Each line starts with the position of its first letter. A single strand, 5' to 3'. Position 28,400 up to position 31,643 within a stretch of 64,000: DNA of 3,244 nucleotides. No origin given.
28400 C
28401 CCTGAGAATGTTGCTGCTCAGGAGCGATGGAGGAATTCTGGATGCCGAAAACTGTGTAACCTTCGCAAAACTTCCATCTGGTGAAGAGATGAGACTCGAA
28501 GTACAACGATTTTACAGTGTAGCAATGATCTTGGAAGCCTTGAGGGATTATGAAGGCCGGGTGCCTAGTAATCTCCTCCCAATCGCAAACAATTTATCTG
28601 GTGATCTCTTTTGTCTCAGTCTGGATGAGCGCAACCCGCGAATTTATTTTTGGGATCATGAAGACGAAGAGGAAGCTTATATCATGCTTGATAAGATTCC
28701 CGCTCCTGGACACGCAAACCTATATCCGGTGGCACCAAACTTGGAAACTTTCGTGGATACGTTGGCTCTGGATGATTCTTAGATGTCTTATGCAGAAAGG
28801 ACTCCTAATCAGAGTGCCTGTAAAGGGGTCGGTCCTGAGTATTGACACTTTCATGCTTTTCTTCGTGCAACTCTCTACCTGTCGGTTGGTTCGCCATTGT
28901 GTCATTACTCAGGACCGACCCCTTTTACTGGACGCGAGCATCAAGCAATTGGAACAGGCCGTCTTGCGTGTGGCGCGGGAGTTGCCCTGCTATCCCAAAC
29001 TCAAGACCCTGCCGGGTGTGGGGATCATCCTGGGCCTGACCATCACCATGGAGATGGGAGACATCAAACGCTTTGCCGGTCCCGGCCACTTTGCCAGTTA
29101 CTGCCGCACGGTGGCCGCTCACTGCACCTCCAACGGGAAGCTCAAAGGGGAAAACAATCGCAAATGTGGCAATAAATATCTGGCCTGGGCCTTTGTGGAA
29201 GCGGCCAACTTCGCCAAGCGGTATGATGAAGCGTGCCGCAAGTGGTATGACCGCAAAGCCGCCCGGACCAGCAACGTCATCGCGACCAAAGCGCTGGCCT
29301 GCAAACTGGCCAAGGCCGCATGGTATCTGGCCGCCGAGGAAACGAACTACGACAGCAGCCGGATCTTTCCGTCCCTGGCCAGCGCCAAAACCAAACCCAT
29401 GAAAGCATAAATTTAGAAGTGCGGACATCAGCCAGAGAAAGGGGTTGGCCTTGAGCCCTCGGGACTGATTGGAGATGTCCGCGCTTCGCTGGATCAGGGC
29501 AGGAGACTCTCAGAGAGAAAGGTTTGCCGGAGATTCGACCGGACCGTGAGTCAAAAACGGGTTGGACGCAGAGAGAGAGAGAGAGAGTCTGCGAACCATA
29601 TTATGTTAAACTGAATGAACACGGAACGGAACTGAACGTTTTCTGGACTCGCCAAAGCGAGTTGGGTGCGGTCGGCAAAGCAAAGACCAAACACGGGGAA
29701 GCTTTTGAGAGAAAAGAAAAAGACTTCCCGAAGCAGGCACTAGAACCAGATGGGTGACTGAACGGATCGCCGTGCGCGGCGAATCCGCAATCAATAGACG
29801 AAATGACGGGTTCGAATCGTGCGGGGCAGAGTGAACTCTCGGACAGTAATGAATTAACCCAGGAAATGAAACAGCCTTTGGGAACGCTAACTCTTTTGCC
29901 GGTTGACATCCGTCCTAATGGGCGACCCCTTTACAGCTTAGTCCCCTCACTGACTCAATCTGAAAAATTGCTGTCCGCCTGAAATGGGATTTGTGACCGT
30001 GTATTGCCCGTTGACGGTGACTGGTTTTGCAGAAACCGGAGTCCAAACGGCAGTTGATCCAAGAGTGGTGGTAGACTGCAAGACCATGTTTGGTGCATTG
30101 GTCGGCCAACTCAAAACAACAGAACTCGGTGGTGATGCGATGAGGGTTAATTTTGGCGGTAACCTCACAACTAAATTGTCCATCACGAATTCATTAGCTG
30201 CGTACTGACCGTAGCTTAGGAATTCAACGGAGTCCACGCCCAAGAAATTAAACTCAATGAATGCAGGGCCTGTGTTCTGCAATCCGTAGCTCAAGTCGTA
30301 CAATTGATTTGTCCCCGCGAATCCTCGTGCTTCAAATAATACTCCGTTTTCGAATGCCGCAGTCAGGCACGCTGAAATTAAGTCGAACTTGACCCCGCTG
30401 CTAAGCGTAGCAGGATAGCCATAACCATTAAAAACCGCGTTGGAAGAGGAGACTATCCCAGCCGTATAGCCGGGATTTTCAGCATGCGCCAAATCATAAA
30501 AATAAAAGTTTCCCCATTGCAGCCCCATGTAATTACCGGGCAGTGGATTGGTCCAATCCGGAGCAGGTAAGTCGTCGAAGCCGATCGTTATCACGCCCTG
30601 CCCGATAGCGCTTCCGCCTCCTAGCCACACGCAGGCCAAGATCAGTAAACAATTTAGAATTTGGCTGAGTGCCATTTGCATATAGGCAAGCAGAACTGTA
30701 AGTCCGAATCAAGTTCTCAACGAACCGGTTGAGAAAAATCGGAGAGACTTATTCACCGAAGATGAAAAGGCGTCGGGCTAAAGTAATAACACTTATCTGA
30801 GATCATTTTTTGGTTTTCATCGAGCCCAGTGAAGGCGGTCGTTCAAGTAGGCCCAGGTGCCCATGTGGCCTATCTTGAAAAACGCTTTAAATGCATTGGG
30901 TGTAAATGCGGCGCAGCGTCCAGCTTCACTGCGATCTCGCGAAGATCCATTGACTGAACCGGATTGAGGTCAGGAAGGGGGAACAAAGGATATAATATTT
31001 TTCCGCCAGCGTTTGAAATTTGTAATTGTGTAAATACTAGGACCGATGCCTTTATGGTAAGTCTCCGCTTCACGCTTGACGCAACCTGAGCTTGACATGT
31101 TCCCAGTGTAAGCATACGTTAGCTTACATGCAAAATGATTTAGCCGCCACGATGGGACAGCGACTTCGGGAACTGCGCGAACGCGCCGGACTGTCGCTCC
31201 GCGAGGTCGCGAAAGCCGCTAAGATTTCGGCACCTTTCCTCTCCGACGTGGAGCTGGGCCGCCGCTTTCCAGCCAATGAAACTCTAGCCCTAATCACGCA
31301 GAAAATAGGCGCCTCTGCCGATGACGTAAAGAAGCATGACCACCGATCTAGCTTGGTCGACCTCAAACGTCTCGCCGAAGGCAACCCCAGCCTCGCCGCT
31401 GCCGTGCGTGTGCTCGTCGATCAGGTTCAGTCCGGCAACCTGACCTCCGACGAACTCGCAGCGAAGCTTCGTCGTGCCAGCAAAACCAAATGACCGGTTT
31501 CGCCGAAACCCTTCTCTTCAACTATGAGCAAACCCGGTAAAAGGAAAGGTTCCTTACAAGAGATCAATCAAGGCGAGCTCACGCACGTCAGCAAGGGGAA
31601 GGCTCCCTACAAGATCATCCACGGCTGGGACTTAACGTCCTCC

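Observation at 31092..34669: Compact GC-rich five-gene island: candidate uncharacterised defence/abortive-infection system (XRE-HTH / GNAT-like / ImmA-IrrE peptidase / Beta-family / convergent PD-(D/E)xK)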

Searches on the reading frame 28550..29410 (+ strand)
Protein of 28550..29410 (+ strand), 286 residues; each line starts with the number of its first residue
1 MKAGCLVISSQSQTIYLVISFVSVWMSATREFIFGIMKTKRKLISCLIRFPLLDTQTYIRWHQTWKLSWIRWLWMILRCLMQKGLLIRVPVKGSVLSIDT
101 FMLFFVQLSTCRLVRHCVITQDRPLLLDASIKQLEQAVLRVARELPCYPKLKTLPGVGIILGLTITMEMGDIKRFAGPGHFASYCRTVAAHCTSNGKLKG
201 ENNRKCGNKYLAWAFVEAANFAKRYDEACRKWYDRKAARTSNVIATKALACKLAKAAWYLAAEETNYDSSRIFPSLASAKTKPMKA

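Call 62: search_protein_families(library=pfam, proteins=[window:28550-29410:+], max_evalue=0.001)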
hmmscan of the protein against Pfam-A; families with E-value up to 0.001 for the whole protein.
window:28550-29410:+ (286 aa): 1 family
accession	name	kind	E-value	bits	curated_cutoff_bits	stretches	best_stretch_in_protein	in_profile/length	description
PF02371.22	Transposase_20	-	5.5e-15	56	21.3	1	150-233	3-86/87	Transposase IS116/IS110/IS902 family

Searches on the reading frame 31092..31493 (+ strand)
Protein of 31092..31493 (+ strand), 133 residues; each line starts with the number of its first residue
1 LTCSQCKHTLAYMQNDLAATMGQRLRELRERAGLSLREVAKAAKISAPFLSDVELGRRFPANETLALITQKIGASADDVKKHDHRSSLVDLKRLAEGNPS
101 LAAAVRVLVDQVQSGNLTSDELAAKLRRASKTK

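Call 3: search_protein_families(library=pfam, proteins=[window:31092-31493:+], max_evalue=0.1)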
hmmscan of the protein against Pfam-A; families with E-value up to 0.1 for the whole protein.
window:31092-31493:+ (133 aa): 7 families
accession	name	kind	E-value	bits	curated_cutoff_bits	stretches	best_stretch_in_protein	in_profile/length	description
PF13560.12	HTH_31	-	9.9e-14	51.8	27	1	21-79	2-61/64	Helix-turn-helix domain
PF01381.28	HTH_3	-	4.2e-09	36.7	23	1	25-77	1-53/55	Helix-turn-helix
PF12844.13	HTH_19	-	1.9e-07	31.3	30.2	1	22-78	1-57/64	Helix-turn-helix domain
PF13413.12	HTH_25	-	3.7e-05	23.9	24.6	1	24-56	1-33/62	Helix-turn-helix domain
PF07531.19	TAFH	-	0.014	15.8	27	1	88-131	12-53/90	NHR1 homology to TAF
PF13412.12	HTH_24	-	0.036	14.1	21.9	0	25-47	9-31/48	Winged helix-turn-helix DNA-binding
PF13744.12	HTH_37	-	0.079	13.2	27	0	20-55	18-53/80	Helix-turn-helix domain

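Call 4: search_protein_families(library=ncbifam, proteins=[window:31092-31493:+], max_evalue=0.1)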
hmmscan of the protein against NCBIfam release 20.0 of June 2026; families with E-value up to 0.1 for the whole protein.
window:31092-31493:+ (133 aa): 18 families
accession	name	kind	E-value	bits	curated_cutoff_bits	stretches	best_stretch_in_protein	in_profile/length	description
NF041677.1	trans_regClgR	equivalog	8.8e-09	35.4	170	1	17-73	5-61/113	transcriptional regulator ClgR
NF006015.0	PRK08154.1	subfamily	1.4e-08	34.3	204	1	13-112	23-125/314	anaerobic benzoate catabolism transcriptional regulator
NF041951.1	phage_RstR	subfamily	3.5e-05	24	80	1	21-87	3-69/108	RstR family transcriptional repressor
NF038139.1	Reg_Aceta_RamB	equivalog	4.4e-05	22.3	700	1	21-94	3-76/465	acetate metabolism transcriptional regulator RamB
NF052403.1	ESX1TransRegEspM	equivalog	7.5e-05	21.8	550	1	18-67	310-359/367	ESX-1 type VII secretion system transcriptional regulator EspM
NF007408.0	PRK09943.1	equivalog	0.00012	21.7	211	1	17-70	4-57/185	HTH-type transcriptional regulator PuuR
TIGR03070.1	couple_hipB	subfamily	0.00032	20.6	71.65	1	21-58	3-40/58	type II toxin-antitoxin system Y4mF family antitoxin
NF007257.0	PRK09706.1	subfamily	0.001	18.9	101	1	19-75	4-60/135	transcriptional repressor DicA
TIGR02435.1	CobG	equivalog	0.0031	16.6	234.8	1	16-111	39-137/388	precorrin-3B synthase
TIGR00270.2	TIGR00270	equivalog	0.0065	16.3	110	1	10-66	65-121/159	multiprotein bridging factor aMBF1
NF046032.1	TransRegSlrRBacil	equivalog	0.0075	16.4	250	1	21-60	2-42/149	HTH-type transcriptional regulator SlrR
NF058600.1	TransRegSco1979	equivalog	0.0093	15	350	1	20-73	8-61/280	Sco1979 family transcriptional regulator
NF050110.1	TransRegBldD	equivalog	0.01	15.5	250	1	13-42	1-30/162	transcriptional regulator BldD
NF008109.0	PRK10856.1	equivalog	0.018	14.8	208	1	13-42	7-36/334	cytoskeleton protein RodZ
NF047542.1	telomere_Tap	equivalog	0.025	13.3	600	1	26-70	23-67/695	telomere-associated protein Tap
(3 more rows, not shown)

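Call 5: search_protein_families(library=padloc, proteins=[window:31092-31493:+], max_evalue=0.1)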
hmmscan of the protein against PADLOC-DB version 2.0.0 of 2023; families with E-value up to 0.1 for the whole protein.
window:31092-31493:+ (133 aa): 12 families
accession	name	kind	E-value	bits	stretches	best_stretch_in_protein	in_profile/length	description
PDLC02926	HTH_VI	-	7.3e-08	30.6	1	21-71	2-52/92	-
PDLC04142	capH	-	1.5e-07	30.4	1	20-106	6-78/103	capH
PDLC03953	RmrA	-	5.1e-07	27.2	1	18-73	3-58/373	-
PDLC03947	RmrA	-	7.8e-06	22.9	1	17-71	8-62/383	-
PDLC03665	Control_protein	-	2.6e-05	22.4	1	14-78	2-67/77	control protein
PDLC03954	RmrA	-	3.1e-05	21.1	1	15-71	5-61/380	-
PDLC03951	RmrA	-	7.6e-05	19.8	1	14-76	2-64/400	-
PDLC03664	Control_protein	-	0.0002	19.8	1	20-58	13-51/74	control protein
PDLC03949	RmrA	-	0.00026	18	1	23-75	5-57/363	-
PDLC03944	RmrA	-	0.00093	16.3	1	21-72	7-58/384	-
PDLC03952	RmrA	-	0.0012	15.8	1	18-72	20-74/395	-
PDLC02585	DrmC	-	0.013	13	1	67-132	15-79/253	DrmC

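Call 113: search_protein_families(library=phrogs, proteins=[window:31128-31493:+], max_evalue=0.001)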
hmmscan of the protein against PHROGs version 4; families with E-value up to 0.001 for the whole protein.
window:31128-31493:+ (121 aa): 11 families
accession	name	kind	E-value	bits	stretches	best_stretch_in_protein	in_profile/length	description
phrog_8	-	transcription regulation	5.8e-09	36.9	1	5-113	73-179/346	transcriptional regulator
phrog_3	-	transcription regulation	3.3e-07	31.4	1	7-75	87-153/430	transcriptional repressor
phrog_5823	-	transcription regulation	5e-07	30.2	1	6-115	4-117/404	transcriptional regulator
phrog_4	-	transcription regulation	2.3e-06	27.9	1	7-108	135-230/400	transcriptional repressor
phrog_2104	-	unknown function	2.7e-06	28.5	1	11-56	42-87/103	-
phrog_2328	-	transcription regulation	5.1e-06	27.3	1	6-66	13-73/128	transcriptional repressor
phrog_2439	-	transcription regulation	5.1e-06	26.6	1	6-60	5-59/367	transcriptional regulator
phrog_7241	-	transcription regulation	1.1e-05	26.5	1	12-66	65-119/122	transcriptional regulator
phrog_1373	-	transcription regulation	3.9e-05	24.7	1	9-65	64-120/166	transcriptional regulator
phrog_2967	-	transcription regulation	0.00016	22.3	1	8-58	10-60/225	transcriptional regulator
phrog_9908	-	DNA, RNA and nucleotide metabolism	0.00019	21.7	1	9-85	14-85/282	DNA binding protein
